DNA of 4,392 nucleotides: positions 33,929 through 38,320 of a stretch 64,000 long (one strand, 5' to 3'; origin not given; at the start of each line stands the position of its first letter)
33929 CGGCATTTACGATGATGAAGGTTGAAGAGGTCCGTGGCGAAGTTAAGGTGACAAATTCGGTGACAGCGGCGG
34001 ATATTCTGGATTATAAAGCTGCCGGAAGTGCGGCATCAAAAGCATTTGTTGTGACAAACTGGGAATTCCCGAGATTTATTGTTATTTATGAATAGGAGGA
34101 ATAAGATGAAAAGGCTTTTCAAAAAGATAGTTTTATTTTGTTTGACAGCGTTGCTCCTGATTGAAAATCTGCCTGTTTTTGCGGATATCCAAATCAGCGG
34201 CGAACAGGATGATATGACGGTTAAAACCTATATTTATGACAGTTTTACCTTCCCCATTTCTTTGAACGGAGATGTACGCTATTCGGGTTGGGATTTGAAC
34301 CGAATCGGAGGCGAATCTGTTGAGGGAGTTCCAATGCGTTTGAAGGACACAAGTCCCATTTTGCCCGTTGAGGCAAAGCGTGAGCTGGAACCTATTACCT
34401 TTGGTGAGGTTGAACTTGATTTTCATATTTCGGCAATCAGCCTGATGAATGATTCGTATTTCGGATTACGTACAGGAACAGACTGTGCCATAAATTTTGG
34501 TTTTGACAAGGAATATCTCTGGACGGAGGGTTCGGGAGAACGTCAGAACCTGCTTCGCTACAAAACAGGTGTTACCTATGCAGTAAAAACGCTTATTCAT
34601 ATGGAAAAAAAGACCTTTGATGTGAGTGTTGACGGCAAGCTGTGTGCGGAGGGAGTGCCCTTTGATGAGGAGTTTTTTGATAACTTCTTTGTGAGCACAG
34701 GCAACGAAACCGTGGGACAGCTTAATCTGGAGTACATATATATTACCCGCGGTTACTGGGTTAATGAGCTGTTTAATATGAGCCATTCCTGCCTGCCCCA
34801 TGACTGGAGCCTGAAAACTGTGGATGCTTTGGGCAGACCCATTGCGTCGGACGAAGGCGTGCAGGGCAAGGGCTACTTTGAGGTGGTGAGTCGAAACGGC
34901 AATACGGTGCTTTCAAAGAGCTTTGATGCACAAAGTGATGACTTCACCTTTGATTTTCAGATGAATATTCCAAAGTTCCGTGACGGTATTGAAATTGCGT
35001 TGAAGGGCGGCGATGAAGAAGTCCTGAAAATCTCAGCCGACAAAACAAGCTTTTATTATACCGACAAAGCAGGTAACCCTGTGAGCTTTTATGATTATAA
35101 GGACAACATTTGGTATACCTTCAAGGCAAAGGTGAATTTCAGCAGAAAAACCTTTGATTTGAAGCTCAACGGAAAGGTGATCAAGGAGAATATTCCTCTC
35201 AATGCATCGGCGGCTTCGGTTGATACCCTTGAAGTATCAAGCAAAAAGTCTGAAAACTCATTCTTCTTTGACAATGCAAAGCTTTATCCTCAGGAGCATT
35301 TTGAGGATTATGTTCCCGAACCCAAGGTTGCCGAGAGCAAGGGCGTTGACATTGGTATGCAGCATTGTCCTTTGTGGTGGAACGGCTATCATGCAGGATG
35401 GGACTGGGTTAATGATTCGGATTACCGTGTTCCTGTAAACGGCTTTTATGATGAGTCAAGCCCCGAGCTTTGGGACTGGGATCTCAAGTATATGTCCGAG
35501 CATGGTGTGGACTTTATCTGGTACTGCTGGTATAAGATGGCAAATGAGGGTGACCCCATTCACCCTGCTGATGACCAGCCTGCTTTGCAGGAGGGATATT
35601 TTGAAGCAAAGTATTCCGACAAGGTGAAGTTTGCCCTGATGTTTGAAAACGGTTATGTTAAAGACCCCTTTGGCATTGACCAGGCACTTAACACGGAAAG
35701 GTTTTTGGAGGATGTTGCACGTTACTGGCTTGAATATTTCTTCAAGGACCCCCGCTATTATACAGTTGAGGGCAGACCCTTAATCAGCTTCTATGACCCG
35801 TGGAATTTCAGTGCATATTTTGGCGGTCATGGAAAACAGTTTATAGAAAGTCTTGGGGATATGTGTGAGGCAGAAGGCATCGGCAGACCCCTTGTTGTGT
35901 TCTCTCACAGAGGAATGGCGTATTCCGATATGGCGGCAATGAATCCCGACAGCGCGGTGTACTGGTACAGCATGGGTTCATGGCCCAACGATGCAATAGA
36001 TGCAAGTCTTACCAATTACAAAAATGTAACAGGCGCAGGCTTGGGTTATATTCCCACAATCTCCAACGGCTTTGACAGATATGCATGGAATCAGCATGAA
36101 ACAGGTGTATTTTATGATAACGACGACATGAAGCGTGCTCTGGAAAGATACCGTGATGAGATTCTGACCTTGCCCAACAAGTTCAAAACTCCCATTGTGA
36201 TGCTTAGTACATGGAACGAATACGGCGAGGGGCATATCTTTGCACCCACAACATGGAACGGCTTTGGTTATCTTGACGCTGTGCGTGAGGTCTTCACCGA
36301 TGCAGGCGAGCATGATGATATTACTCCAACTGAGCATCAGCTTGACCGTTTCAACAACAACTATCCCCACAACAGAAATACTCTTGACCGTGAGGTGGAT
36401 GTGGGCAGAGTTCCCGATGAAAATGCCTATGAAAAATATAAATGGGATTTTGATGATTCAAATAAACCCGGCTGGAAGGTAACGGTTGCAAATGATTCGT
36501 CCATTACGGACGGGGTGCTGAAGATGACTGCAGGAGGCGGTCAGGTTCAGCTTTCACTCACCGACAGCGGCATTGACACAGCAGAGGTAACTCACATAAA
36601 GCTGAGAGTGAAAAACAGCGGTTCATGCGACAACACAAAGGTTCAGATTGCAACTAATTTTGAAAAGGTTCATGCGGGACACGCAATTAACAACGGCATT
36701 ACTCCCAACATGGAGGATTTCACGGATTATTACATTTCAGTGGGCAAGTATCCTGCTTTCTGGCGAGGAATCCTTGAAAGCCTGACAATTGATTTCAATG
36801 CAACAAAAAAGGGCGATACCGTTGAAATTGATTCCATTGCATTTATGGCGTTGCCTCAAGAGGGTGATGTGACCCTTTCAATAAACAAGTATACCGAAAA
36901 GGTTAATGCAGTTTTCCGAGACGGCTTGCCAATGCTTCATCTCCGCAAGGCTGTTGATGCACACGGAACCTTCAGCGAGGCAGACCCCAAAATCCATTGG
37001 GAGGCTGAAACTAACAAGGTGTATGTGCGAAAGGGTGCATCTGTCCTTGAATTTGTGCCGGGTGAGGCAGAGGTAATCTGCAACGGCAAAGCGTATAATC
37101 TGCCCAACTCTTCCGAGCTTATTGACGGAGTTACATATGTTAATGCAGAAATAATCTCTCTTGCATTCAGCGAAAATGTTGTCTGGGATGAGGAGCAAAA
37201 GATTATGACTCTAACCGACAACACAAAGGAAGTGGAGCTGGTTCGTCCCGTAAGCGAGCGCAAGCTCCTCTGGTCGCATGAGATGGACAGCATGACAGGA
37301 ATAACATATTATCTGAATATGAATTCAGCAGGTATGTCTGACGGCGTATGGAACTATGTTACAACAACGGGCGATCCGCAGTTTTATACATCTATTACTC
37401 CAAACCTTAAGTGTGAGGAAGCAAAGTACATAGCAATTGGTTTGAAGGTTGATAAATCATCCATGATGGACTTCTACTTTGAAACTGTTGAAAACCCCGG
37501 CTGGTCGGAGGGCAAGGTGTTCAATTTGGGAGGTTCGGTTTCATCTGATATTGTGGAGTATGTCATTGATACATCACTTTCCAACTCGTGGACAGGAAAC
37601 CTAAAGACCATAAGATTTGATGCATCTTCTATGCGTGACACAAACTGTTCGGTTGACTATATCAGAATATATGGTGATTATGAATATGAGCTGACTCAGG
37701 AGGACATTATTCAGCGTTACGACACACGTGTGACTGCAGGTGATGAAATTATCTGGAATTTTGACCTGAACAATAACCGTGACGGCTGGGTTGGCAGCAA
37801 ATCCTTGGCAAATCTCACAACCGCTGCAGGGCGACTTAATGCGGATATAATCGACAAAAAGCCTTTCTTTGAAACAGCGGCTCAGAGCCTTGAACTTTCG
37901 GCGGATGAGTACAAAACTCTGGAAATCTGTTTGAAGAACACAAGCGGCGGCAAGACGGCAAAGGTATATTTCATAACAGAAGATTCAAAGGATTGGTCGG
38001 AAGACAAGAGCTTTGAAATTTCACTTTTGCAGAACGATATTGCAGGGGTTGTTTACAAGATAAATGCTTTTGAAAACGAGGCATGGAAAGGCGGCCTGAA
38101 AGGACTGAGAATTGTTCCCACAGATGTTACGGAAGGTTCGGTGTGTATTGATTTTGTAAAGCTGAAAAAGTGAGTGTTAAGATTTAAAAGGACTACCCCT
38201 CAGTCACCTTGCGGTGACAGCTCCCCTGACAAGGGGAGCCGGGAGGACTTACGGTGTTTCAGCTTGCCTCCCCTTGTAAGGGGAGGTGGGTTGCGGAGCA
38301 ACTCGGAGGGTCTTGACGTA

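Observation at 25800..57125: Polysaccharide-utilisation-type locus with an unusual front end of SLH-anchored and giant secreted proteins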

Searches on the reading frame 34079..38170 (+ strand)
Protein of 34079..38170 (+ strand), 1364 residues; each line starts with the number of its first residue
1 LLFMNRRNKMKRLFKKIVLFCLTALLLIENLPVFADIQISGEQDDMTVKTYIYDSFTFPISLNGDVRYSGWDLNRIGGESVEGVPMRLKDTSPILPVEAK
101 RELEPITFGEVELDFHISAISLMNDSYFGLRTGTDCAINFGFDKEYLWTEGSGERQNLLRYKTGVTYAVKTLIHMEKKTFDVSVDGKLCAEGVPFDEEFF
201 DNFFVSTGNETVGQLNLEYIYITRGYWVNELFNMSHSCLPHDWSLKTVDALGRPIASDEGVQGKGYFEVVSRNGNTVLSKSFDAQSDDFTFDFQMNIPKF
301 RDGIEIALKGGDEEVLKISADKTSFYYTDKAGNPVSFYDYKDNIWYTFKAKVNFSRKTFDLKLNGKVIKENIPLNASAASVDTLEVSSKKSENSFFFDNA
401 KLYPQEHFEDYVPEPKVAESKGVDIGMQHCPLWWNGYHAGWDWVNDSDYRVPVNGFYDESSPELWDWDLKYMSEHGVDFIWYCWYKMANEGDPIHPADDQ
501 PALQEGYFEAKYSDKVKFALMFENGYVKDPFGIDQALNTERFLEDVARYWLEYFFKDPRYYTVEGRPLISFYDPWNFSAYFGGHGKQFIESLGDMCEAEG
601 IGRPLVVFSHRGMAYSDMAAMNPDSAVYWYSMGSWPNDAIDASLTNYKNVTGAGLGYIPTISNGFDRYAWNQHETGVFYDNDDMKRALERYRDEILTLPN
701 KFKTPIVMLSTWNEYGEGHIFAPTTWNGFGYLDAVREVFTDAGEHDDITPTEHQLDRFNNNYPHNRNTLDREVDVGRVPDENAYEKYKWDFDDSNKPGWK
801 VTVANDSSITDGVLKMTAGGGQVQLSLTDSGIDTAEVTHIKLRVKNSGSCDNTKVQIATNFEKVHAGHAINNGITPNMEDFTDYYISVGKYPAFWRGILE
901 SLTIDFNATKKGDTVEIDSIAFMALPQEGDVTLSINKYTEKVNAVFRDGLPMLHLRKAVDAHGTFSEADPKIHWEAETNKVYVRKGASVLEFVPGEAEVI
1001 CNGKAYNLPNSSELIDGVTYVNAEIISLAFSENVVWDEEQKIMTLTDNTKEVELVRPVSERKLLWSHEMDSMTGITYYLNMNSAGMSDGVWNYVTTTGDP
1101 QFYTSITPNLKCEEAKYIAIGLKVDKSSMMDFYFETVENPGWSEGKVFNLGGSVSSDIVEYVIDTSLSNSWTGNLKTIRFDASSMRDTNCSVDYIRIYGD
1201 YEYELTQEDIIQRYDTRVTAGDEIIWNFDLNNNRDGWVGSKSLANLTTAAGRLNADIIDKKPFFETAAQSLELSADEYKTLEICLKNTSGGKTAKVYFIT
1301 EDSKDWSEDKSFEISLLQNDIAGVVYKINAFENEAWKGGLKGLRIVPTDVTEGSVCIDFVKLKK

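Call 3: search_protein_families(library=pfam, proteins=[window:34079-38170:+], max_evalue=0.01)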
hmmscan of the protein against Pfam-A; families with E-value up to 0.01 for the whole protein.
window:34079-38170:+ (1364 aa): 3 families
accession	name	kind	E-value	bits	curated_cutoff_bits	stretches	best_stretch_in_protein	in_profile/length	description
PF07833.16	Cu_amine_oxidN1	-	1.7e-13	50.9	24.2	1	937-1043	6-106/108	Copper amine oxidase N-terminal domain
PF14307.12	Glyco_tran_WbsX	-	1.3e-12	48.3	25.1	2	449-629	42-215/350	Glycosyltransferase WbsX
PF22585.3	Sialidase-like_CBM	-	2.1e-07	31.4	27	0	137-195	69-128/156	Sialidase-like, CBM domain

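Call 7: search_protein_families(library=ncbifam, proteins=[window:34079-38170:+], max_evalue=0.01)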
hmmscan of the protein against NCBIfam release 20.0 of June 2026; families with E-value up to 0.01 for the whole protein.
window:34079-38170:+ (1364 aa): 0 families

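Call 71: find_related_loci(query=A5, collection=genome_contigs, flank=10000)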
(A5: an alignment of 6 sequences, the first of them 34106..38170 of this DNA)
Query A5 (1355 aa) in genome_contigs; peptide patterns used: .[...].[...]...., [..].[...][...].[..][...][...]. (x = any residue, [..] = any of these).
585 stretches matched a pattern; 547 encode a relative of the query (tblastn E <= 1e-3); the best 80 are kept; 78 distinct loci.
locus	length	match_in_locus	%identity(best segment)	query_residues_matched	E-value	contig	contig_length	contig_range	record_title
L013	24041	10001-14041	42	1-1354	0e+0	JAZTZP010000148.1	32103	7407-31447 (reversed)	MAG: Clostridia bacterium isolate T1900045324_YK20190013.MAGScoT_cleanbin_000001 SGB_6406_k141_388169, whole genome shot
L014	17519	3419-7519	40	1-1353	0e+0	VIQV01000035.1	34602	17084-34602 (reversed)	Lachnospiraceae bacterium MD329 10_Assembly.final.scaffolds_scaffold20.1, whole genome shotgun sequence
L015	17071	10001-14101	41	1-1353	0e+0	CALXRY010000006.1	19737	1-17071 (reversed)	MAG: uncultured Clostridia bacterium isolate E13__bin172 genome assembly, contig: E13__k127_389846, whole genome shotgun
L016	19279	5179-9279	39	5-1355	0e+0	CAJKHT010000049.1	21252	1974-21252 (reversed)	MAG TPA_asm: uncultured Clostridiales bacterium isolate ERR1430564-bin.37 genome assembly, contig: NODE_2186_length_2125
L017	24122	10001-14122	38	5-1355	0e+0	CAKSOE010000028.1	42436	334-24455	MAG: uncultured Clostridia bacterium isolate REFINED_METABAT215_TOP10_CONTIGS_1500_ASSEMBLY_K77_MERGED__Hadza_MoBio_hadz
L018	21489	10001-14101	41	1-1353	0e+0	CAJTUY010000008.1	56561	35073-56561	MAG TPA_asm: uncultured Clostridia bacterium isolate MGBC113686 genome assembly, contig: MGBC113686.8, whole genome shot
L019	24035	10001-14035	31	5-1353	0e+0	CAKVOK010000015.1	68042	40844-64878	MAG: uncultured Clostridia bacterium isolate REFINED_METABAT215_TOP10_CONTIGS_1500_ASSEMBLY_K77_MERGED__Hadza_MoBio_hadz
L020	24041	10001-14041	42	1-1354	0e+0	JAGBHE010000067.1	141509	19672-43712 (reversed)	MAG: Clostridia bacterium isolate RGIG9115 Water_deer_Rectum.Co__c1145759, whole genome shotgun sequence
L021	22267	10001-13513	28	3-1353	5e-121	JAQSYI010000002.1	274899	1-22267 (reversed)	MAG: Paenibacillaceae bacterium isolate L_E1_T20_A_bin.89 scaffold_27, whole genome shotgun sequence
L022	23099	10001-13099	30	2-1353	5e-117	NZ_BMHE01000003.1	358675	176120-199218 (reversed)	Paenibacillus marchantiophytorum strain CGMCC 1.15043 sequence003, whole genome shotgun sequence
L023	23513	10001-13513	28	7-1353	8e-117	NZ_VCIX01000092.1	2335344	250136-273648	Paenibacillus paridis strain py1325 scaffold18, whole genome shotgun sequence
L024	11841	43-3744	28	143-1351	9e-117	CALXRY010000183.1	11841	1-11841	MAG: uncultured Clostridia bacterium isolate E13__bin172 genome assembly, contig: E13__k127_1209243, whole genome shotgu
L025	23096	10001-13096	29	3-1353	2e-116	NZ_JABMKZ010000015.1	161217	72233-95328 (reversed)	Paenibacillus alba strain LMG 31323 NODE_14_length_161217_cov_22.247033, whole genome shotgun sequence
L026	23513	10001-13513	28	7-1353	1e-115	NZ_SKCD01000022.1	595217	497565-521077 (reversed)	Paenibacillus luteus strain R-3 NODE_2, whole genome shotgun sequence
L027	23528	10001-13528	27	2-1353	8e-115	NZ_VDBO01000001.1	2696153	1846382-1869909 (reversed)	Paenibacillus sinopodophylli strain CCTCC AB 2016047 NODE_1_length_2696153_cov_469.764451, whole genome shotgun sequence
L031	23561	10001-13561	28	1-1353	8e-112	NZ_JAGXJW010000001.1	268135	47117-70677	Cohnella sp. GbtcB17 B17_1, whole genome shotgun sequence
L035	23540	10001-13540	27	1-1353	7e-109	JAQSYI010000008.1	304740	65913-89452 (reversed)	MAG: Paenibacillaceae bacterium isolate L_E1_T20_A_bin.89 scaffold_62, whole genome shotgun sequence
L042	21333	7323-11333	27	55-1353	6e-118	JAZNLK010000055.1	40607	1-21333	MAG: Clostridia bacterium isolate T1900044670_TS20190136.MAGScoT_cleanbin_000036 SGB_1582_k141_2893672, whole genome sho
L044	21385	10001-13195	29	1-1352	4e-100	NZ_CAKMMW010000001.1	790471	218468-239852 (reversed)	Paenibacillus allorhizoplanae strain CIP 111891, whole genome shotgun sequence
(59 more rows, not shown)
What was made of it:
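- Several copies occur in single genomes (call 71). Several divergent copies of the cassette per genome suggest diversification towards different external substrates (call 71).
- Tried and rejected: An alignment query succeeded (call 71).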

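Call 75: search_protein_families(library=pfam, proteins=[L022:5500-7155:+, L022:7167-8924:+, L022:8928-9971:+, L023:17843-18940:+, L013:20020-22308:+, L031:15776-18484:+, L022:18514-19560:+, L022:19676-20959:+, L044:13979-15070:+, L013:22342-24039:+], max_evalue=0.0001)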
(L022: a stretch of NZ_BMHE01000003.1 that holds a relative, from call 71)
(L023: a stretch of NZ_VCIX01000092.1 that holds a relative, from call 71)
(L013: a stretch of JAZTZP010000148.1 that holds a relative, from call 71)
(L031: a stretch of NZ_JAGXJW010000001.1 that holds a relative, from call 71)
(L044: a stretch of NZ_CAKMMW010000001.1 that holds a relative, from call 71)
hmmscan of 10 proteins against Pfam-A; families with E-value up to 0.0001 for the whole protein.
L022:5500-7155:+ (552 aa): 1 family
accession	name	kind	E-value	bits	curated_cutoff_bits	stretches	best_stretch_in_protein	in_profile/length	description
PF01547.30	SBP_bac_1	-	8.1e-21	75.7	26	1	93-376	24-304/307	Bacterial extracellular solute-binding protein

L022:7167-8924:+ (586 aa): 0 families

L022:8928-9971:+ (348 aa): 1 family
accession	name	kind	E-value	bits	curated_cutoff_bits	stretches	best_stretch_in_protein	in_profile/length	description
PF07470.19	Glyco_hydro_88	-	1.7e-81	274.4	26.6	1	22-340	19-347/352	Glycosyl Hydrolase Family 88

L023:17843-18940:+ (366 aa): 2 families
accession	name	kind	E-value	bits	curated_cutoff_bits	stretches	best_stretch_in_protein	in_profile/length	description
PF00107.32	ADH_zinc_N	-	7.1e-11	42.6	31.8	1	176-254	2-81/129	Zinc-binding dehydrogenase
PF08240.17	ADH_N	-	2e-06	28.4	23.5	1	43-106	2-64/104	Alcohol dehydrogenase GroES-like domain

L013:20020-22308:+ (763 aa): 3 families
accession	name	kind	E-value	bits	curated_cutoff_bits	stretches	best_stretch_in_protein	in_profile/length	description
PF00933.27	Glyco_hydro_3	-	9.5e-74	249.1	27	1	71-383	2-314/316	Glycosyl hydrolase family 3 N terminal domain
PF01915.27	Glyco_hydro_3_C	-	2.7e-41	142.2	31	1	419-641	1-200/200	Glycosyl hydrolase family 3 C-terminal domain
PF14310.12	Fn3-like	-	3.1e-21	75.7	25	1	683-751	1-70/71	Fibronectin type III-like domain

L031:15776-18484:+ (903 aa): 6 families
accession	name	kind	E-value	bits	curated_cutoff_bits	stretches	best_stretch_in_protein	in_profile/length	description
PF22666.2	Glyco_hydro_2_N2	-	1.4e-46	159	27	1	54-212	10-167/167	Glycosyl hydrolase 2 galactose-binding domain-like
PF00703.27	Glyco_hydro_2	-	1.6e-12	48.6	23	1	223-327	2-109/109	Glycosyl hydrolases family 2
PF17753.7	Ig_mannosidase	-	1.6e-10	41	22.6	1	838-883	15-63/81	Ig-fold domain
PF17786.7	Mannosidase_ig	-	5.7e-06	27.2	23.4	1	728-797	2-68/91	Mannosidase Ig/CBM-like domain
PF02837.24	Glyco_hydro_2_N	-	3.8e-05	24.1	28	0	100-163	68-132/169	Glycosyl hydrolases family 2, sugar binding domain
PF02836.23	Glyco_hydro_2_C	-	5.4e-05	22.9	21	0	436-532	62-159/302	Glycosyl hydrolases family 2, TIM barrel domain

L022:18514-19560:+ (349 aa): 1 family
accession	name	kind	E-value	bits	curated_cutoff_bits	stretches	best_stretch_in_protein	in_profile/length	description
PF01497.23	Peripla_BP_2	-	1.4e-25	90.5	27.5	1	92-321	7-232/235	Periplasmic binding protein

L022:19676-20959:+ (428 aa): 2 families
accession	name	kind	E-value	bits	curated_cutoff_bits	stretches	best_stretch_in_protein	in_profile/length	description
PF01565.28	FAD_binding_4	-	8.6e-22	77.8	26.4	1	25-147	6-135/139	FAD binding domain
PF04030.19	ALO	-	2.7e-18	67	23.1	1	295-420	127-256/258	D-arabinono-1,4-lactone oxidase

L044:13979-15070:+ (364 aa): 1 family
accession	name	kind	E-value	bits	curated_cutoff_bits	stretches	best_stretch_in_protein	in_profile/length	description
PF01408.29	GFO_IDH_MocA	-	2.1e-22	80.5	24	1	7-128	1-120/120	Oxidoreductase family, NAD-binding Rossmann fold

L013:22342-24039:+ (566 aa): 0 families

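Call 76: search_protein_families(library=pfam, proteins=[L014:10592-11857:+, L042:3-1766:+, L042:1770-3698:+, L042:5712-7145:+, L031:475-2946:+, L044:7670-8770:+, L035:14848-16086:+, L025:21286-22389:+, L019:20497-24033:+, L044:4240-7533:+], max_evalue=0.0001)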
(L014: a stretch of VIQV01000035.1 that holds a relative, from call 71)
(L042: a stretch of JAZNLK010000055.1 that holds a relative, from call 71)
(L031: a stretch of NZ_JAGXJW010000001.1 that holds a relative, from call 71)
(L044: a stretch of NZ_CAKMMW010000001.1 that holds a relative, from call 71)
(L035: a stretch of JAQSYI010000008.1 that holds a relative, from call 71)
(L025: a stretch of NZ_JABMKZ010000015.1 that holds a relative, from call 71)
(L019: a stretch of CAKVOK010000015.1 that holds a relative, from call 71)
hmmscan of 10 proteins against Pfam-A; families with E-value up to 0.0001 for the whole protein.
L014:10592-11857:+ (422 aa): 1 family
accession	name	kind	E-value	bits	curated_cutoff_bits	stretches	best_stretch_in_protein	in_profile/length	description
PF00232.24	Glyco_hydro_1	-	5.7e-61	206.8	22.6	1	12-405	4-453/453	Glycosyl hydrolase family 1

L042:3-1766:+ (588 aa): 1 family
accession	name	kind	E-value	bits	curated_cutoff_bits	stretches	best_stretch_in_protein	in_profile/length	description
PF05691.18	Raffinose_syn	-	9e-69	232.5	20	1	12-475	69-581/750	Raffinose synthase or seed imbibition protein Sip1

L042:1770-3698:+ (643 aa): 0 families

L042:5712-7145:+ (478 aa): 0 families

L031:475-2946:+ (824 aa): 0 families

L044:7670-8770:+ (367 aa): 3 families
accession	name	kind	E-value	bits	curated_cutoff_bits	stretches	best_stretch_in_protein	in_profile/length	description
PF01408.29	GFO_IDH_MocA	-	6.9e-23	82.1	24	1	24-142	1-119/120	Oxidoreductase family, NAD-binding Rossmann fold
PF22725.1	GFO_IDH_MocA_C3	-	1.9e-20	73.5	27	1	151-268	1-123/124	GFO/IDH/MocA C-terminal domain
PF02894.22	GFO_IDH_MocA_C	-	1.2e-08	35.4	22.9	1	156-280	2-129/218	Oxidoreductase family, C-terminal alpha/beta domain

L035:14848-16086:+ (413 aa): 1 family
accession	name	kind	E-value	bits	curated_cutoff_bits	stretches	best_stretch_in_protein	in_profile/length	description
PF13145.12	Rotamase_2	-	1.2e-05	26.6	27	0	235-376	1-121/121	PPIC-type PPIASE domain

L025:21286-22389:+ (368 aa): 2 families
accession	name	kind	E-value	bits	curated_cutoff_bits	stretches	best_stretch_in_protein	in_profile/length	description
PF17676.7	Peptidase_S66C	-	6.2e-30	104.7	23.7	1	230-352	1-120/120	LD-carboxypeptidase C-terminal domain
PF02016.21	Peptidase_S66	-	3.4e-28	98.7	25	1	35-154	1-121/121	LD-carboxypeptidase N-terminal domain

L019:20497-24033:+ (1179 aa): 2 families
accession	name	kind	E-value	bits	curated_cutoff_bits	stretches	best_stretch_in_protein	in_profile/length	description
PF14307.12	Glyco_tran_WbsX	-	1.8e-11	44.5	25.1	1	435-722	48-348/350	Glycosyltransferase WbsX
PF13385.13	Laminin_G_3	-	5.3e-06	27.1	27.6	0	277-386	41-143/151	Concanavalin A-like lectin/glucanases superfamily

L044:4240-7533:+ (1098 aa): 3 families
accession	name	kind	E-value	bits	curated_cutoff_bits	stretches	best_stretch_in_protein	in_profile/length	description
PF14307.12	Glyco_tran_WbsX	-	9.7e-17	61.9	25.1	2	461-639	48-219/350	Glycosyltransferase WbsX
PF02018.23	CBM_4_9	-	1.3e-09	39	25.9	1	950-1079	2-133/136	Carbohydrate binding domain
PF22585.3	Sialidase-like_CBM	-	4.8e-07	30.3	27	0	154-215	86-146/156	Sialidase-like, CBM domain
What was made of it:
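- Neighbouring enzymes in relatives are heterogeneous: GH3, GH1, GH2, GH36-like, GH88 (calls 75, 76).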

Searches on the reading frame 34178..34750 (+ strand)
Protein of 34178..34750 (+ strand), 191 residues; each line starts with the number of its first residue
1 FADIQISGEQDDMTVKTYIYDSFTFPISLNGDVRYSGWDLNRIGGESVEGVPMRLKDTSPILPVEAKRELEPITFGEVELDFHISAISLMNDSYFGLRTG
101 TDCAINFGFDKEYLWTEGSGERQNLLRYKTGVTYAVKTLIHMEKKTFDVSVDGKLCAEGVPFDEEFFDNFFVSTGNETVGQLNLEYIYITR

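Call 54: search_protein_families(library=pfam, max_evalue=5, proteins=[window:34178-34750:+])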
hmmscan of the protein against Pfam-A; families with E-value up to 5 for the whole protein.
seq(191 aa): 1 family
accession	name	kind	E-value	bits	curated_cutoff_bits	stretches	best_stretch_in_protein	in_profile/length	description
PF22585.3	Sialidase-like_CBM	-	0.00062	20.2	27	1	104-162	69-128/156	Sialidase-like, CBM domain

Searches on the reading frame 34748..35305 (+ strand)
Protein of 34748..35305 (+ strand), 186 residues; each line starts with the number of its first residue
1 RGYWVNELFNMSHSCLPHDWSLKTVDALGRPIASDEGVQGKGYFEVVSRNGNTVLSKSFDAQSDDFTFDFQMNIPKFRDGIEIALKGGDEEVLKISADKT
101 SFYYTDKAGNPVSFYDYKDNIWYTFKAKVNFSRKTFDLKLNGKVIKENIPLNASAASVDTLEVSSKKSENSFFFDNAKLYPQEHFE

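Call 54: search_protein_families(library=pfam, max_evalue=5, proteins=[window:34748-35305:+])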
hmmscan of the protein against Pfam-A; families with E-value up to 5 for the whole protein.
seq(186 aa): 5 families
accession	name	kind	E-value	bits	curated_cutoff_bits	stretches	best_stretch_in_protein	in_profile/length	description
PF22585.3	Sialidase-like_CBM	-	0.0019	18.6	27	1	89-149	66-126/156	Sialidase-like, CBM domain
PF20953.2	Caud_bapl16_3rd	-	0.095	13.1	27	1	61-119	18-78/84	Phage tail base-plate attachment protein C-terminal insertion domain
PF22692.1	LlgE_F_G_D1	-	0.14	12.8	27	1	38-56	2-20/64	Flagellar hook protein FlgE/F/G D1 domain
PF14285.11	DUF4367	-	0.15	13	22.1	1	42-132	10-99/110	Domain of unknown function (DUF4367)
PF05339.17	DUF739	-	0.16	12.6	27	1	122-173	19-67/69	Protein of unknown function (DUF739)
